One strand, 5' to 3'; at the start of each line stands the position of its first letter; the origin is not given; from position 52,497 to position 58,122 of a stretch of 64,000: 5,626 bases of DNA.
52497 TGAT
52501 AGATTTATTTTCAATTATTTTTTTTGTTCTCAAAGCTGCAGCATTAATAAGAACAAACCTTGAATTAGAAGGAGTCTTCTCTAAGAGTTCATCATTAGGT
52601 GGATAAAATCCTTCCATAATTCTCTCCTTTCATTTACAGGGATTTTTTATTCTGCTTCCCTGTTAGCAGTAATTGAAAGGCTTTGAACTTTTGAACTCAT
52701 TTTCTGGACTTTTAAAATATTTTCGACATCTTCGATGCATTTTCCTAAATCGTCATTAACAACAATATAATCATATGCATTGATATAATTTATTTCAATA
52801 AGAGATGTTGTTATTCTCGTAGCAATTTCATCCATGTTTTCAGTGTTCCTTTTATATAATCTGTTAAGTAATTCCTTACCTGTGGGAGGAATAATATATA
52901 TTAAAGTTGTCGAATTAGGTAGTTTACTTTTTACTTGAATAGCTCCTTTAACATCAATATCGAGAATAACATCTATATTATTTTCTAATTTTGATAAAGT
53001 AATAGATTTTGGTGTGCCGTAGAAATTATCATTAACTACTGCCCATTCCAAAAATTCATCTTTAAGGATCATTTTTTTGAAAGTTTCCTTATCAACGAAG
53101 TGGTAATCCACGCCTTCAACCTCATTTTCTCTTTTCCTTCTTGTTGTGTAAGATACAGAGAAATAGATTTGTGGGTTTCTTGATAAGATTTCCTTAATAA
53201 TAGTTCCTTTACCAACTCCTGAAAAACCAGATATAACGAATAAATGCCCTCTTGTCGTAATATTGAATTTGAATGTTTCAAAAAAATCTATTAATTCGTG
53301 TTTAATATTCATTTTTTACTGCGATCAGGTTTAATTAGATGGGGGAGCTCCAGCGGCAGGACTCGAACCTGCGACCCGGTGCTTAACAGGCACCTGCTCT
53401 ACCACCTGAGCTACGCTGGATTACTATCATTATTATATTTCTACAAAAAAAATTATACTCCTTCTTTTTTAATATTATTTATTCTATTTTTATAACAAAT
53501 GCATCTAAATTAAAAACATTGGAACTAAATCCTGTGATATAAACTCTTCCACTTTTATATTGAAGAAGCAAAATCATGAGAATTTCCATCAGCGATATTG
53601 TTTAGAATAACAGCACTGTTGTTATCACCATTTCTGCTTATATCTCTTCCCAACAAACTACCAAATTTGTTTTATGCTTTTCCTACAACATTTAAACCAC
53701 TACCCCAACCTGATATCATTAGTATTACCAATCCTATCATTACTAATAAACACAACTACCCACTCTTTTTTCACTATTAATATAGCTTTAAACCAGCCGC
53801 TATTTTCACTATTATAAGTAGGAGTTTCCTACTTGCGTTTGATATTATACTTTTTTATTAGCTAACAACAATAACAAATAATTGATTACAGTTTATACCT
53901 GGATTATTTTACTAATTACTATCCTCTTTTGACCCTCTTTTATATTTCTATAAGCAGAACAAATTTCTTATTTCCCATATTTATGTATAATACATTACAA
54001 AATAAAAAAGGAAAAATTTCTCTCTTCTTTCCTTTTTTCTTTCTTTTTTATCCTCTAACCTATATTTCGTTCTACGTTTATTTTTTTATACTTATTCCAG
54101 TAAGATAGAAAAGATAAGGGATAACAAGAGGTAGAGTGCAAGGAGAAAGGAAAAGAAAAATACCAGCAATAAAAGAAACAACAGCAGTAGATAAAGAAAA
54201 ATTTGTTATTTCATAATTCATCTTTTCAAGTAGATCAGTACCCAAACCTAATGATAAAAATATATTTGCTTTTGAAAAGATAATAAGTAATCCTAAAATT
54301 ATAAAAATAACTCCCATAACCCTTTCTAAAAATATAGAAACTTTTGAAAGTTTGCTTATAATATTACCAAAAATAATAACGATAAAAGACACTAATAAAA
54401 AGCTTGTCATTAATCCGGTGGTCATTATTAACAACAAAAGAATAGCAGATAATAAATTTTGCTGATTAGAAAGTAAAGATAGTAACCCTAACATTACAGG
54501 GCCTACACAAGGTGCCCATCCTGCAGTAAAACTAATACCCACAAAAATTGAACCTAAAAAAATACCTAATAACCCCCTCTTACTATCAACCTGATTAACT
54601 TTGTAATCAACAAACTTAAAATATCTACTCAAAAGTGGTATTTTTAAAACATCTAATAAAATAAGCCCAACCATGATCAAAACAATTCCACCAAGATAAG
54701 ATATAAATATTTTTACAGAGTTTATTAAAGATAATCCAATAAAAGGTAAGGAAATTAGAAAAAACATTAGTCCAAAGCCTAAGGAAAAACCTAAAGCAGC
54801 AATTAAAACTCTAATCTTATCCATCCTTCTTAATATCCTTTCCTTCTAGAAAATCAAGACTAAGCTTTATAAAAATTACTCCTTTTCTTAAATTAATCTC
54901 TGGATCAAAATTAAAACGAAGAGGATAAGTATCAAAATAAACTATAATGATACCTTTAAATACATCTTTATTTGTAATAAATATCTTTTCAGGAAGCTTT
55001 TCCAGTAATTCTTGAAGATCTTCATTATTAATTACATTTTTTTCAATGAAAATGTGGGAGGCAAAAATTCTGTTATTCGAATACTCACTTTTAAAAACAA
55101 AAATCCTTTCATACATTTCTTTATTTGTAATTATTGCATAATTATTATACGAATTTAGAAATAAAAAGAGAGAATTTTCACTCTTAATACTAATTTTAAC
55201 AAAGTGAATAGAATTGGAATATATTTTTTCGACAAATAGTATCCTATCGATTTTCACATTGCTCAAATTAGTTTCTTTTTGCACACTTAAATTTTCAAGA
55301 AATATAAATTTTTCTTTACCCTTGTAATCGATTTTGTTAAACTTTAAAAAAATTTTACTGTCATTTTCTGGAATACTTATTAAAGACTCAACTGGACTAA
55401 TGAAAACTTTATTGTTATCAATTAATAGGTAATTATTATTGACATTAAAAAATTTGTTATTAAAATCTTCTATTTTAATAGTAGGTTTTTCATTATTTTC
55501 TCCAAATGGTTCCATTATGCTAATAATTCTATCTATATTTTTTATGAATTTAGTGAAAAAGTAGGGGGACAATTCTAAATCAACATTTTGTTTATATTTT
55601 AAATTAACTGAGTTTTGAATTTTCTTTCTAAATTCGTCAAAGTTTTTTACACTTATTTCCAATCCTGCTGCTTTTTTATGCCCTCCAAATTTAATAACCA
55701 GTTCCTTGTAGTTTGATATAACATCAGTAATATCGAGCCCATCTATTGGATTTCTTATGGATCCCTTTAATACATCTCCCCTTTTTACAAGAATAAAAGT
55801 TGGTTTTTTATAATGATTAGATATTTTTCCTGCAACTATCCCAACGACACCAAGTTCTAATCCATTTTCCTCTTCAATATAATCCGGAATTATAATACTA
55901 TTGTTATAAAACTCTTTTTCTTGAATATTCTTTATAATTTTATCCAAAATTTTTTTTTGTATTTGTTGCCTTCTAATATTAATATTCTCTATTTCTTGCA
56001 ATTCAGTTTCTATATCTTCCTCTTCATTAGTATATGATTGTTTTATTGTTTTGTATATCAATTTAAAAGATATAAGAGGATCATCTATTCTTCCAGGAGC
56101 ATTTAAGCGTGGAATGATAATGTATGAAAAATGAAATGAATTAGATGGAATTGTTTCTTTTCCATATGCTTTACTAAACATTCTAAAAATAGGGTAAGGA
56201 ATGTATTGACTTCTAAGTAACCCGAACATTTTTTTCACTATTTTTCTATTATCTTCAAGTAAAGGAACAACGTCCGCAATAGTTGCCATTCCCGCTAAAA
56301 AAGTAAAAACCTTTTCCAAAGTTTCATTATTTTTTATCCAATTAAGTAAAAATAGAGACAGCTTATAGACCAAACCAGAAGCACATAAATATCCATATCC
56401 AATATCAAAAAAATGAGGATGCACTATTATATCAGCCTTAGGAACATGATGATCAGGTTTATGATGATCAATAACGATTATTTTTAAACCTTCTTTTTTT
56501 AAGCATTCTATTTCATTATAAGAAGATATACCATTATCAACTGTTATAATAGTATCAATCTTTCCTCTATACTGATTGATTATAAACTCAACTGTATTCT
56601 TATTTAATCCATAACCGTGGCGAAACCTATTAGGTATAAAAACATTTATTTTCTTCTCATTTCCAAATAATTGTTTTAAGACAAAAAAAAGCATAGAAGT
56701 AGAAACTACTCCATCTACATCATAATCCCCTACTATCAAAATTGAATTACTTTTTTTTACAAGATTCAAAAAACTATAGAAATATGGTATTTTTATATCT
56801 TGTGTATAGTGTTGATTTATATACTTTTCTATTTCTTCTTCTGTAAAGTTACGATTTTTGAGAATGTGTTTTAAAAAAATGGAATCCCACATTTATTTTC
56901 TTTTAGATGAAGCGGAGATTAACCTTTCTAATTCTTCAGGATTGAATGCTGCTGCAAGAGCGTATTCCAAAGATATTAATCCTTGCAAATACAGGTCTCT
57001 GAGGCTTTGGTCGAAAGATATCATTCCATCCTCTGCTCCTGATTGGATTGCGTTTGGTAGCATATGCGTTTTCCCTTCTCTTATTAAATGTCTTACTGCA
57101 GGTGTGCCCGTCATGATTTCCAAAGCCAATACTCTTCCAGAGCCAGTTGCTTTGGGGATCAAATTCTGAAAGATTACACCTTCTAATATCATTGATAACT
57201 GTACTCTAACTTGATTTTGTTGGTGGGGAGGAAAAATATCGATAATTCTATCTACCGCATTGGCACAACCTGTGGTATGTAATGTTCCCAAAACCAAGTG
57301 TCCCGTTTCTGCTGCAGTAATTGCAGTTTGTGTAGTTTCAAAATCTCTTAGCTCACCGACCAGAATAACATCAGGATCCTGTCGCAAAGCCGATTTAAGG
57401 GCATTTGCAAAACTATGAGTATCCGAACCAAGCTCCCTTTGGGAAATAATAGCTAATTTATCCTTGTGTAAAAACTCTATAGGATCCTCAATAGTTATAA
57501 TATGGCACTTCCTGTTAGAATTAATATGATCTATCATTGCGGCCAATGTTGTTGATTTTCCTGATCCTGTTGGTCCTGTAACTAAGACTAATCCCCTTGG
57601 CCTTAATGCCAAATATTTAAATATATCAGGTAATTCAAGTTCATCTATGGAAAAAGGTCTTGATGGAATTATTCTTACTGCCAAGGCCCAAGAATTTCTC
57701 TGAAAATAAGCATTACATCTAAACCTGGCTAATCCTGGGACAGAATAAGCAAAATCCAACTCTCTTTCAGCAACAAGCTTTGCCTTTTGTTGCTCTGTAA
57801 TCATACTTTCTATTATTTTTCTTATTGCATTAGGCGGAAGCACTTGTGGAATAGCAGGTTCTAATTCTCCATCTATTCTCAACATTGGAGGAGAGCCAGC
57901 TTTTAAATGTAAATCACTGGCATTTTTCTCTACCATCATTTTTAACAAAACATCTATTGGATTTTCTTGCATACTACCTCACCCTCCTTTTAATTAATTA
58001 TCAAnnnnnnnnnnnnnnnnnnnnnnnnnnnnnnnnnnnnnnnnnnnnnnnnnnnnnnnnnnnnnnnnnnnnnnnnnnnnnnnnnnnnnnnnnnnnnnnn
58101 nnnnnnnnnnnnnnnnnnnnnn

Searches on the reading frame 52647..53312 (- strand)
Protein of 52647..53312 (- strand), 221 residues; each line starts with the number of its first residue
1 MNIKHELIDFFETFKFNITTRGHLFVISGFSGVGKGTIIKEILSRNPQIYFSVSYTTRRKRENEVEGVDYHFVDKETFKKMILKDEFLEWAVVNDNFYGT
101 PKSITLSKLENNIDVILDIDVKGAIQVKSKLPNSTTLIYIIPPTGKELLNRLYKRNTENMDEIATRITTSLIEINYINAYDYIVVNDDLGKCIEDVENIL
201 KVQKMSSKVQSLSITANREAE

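Call 22: search_protein_families(library=pfam, proteins=[window:52647-53312:-], max_evalue=0.00001)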
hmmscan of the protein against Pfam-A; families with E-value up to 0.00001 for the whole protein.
window:52647-53312:- (221 aa): 1 family
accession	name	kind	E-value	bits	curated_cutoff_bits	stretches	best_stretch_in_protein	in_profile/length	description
PF00625.27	Guanylate_kin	-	2.9e-43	148.1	25.2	1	23-201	3-180/182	Guanylate kinase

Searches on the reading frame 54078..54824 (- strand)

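Call 22: search_protein_families(library=pfam, proteins=[window:54078-54824:-], max_evalue=0.00001)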
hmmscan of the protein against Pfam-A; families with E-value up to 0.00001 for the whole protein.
window:54078-54824:- (248 aa): 0 families

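Call 31: search_protein_families(library=ncbifam, proteins=[window:54078-54824:-], max_evalue=0.001)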
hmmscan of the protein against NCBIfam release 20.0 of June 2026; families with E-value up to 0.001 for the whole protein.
window:54078-54824:- (248 aa): 0 families

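Call 70: search_protein_families(library=pfam, proteins=[window:54078-54824:-], max_evalue=0.1)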
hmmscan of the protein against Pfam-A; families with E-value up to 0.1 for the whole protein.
window:54078-54824:- (248 aa): 1 family
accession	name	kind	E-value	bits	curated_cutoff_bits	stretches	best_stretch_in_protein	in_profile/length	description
PF12650.12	DUF3784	-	0.0062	17.2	28.1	1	169-230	2-63/94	Domain of unknown function (DUF3784)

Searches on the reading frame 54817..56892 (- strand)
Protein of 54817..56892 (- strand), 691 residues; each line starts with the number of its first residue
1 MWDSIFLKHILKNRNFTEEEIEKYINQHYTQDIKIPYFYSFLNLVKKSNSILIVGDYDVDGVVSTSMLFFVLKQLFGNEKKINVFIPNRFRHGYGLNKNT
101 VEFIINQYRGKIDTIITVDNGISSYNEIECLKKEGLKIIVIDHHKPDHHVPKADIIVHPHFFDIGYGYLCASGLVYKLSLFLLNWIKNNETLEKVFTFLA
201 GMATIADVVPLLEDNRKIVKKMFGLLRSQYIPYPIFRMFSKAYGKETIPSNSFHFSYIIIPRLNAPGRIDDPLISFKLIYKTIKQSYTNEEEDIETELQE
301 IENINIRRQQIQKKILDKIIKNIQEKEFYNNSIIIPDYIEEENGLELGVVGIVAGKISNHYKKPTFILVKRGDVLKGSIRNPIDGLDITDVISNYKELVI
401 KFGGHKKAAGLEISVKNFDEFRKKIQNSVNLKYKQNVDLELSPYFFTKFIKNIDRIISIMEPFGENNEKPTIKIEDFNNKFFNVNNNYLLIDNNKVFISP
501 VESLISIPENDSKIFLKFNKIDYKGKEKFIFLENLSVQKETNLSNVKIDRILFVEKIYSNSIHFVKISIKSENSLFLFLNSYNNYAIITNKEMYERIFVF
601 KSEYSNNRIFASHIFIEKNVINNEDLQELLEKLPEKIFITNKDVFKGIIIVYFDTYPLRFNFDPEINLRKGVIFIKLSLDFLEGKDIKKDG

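Call 31: search_protein_families(library=ncbifam, proteins=[window:54817-56892:-], max_evalue=0.001)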
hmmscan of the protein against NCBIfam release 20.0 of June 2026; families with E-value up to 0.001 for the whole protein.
window:54817-56892:- (691 aa): 3 families
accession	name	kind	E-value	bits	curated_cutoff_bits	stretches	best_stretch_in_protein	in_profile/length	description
TIGR00644.1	recJ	equivalog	7.8e-94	314.9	396.9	1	6-477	4-475/546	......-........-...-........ exonuclease RecJ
NF008290.0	PRK11070.1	equivalog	1.7e-51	175.4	900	1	43-430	66-454/577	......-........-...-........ exonuclease RecJ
NF053576.1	RecJ_archaeal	equivalog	4.9e-18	65.2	360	2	44-181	7-130/452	RecJ family nuclease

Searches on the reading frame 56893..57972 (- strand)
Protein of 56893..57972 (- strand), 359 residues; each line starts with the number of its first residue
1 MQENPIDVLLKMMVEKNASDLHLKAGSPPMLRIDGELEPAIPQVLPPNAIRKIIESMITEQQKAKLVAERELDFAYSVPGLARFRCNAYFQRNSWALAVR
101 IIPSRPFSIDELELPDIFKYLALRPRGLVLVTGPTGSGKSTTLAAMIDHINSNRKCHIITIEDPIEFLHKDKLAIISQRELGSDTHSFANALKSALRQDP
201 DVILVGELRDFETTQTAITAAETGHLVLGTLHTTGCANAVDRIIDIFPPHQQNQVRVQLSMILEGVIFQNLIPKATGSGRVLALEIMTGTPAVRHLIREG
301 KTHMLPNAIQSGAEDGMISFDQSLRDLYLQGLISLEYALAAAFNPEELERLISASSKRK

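Call 22: search_protein_families(library=pfam, proteins=[window:56893-57972:-], max_evalue=0.00001)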
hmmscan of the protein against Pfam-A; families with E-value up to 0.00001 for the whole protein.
window:56893-57972:- (359 aa): 1 family
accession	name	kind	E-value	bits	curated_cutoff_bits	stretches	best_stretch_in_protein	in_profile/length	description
PF00437.27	T2SSE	-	3.9e-45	154.5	24.9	1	9-281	15-287/370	Type II/IV secretion system protein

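Call 31: search_protein_families(library=ncbifam, proteins=[window:56893-57972:-], max_evalue=0.001)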
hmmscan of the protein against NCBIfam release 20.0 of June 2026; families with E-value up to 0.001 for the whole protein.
window:56893-57972:- (359 aa): 19 families
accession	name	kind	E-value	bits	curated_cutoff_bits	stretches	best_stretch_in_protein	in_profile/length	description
TIGR01420.1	pilT_fam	subfamily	5.5e-144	479.6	319.1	1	7-347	3-343/343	PilT/PilU family type 4a pilus ATPase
TIGR02525.1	plasmid_TraJ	equivalog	7.4e-48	163.4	368.3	1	14-334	20-359/372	plasmid transfer ATPase TraJ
TIGR02533.1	type_II_gspE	equivalog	7.9e-43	146.8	630.25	1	118-246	235-359/486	type II secretion system ATPase GspE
TIGR02538.1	type_IV_pilB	equivalog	2.3e-40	138.8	675.65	1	122-246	312-432/564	type IV-A pilus assembly ATPase PilB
NF041000.1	ATPase_ComGA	equivalog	3.5e-39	134.4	300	1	95-273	94-266/267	competence type IV pilus ATPase ComGA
TIGR02524.1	dot_icm_DotB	equivalog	6e-39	134.2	463.3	1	6-334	6-346/358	Dot/Icm type IV secretion system ATPase DotB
NF007755.0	PRK10436.1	equivalog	4e-36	124.7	617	1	6-246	89-335/465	type II secretion system protein GspE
NF053534.1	T4PilAsmATPsTfpB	equivalog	7e-36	123.8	850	1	119-246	329-452/584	type IV pilus assembly ATPase TfpB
NF058587.1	archaellum_moto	equivalog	3.8e-19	68.8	550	1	122-243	271-393/527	archaellum flagellar ATPase motor FlaI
TIGR02788.1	VirB11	equivalog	7.7e-17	61.3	249.95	1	121-248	139-267/308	P-type DNA transfer ATPase VirB11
TIGR02782.1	TrbB_P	equivalog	1.8e-15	57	304.55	1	124-274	134-280/303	P-type conjugative transfer ATPase TrbB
TIGR03819.1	heli_sec_ATPase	hypoth_equivalog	7.9e-13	48.3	373.15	1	98-242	143-296/340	TadA family conjugal transfer-associated ATPase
NF053672.1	bindosome_BasE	exception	1.2e-11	44.1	1000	1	126-262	270-407/512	bindosome assembly system ATPase subunit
NF010407.0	PRK13833.1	subfamily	2.2e-11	43.7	499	1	125-251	143-267/323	conjugal transfer protein TrbB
NF010469.0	PRK13894.1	subfamily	8.1e-11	41.8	508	1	126-257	149-278/320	conjugal transfer ATPase TrbB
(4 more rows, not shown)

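Call 82: search_protein_families(library=padloc, proteins=[window:56893-57972:-], max_evalue=0.001)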
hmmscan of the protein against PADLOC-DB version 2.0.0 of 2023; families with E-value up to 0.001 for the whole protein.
window:56893-57972:- (359 aa): 2 families
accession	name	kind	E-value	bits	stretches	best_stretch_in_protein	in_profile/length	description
PDLC04140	mad8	-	1.8e-08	32.3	1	120-216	21-131/314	mads_8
PDLC04135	mad3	-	0.00014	19.5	1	126-146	22-42/374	mads_3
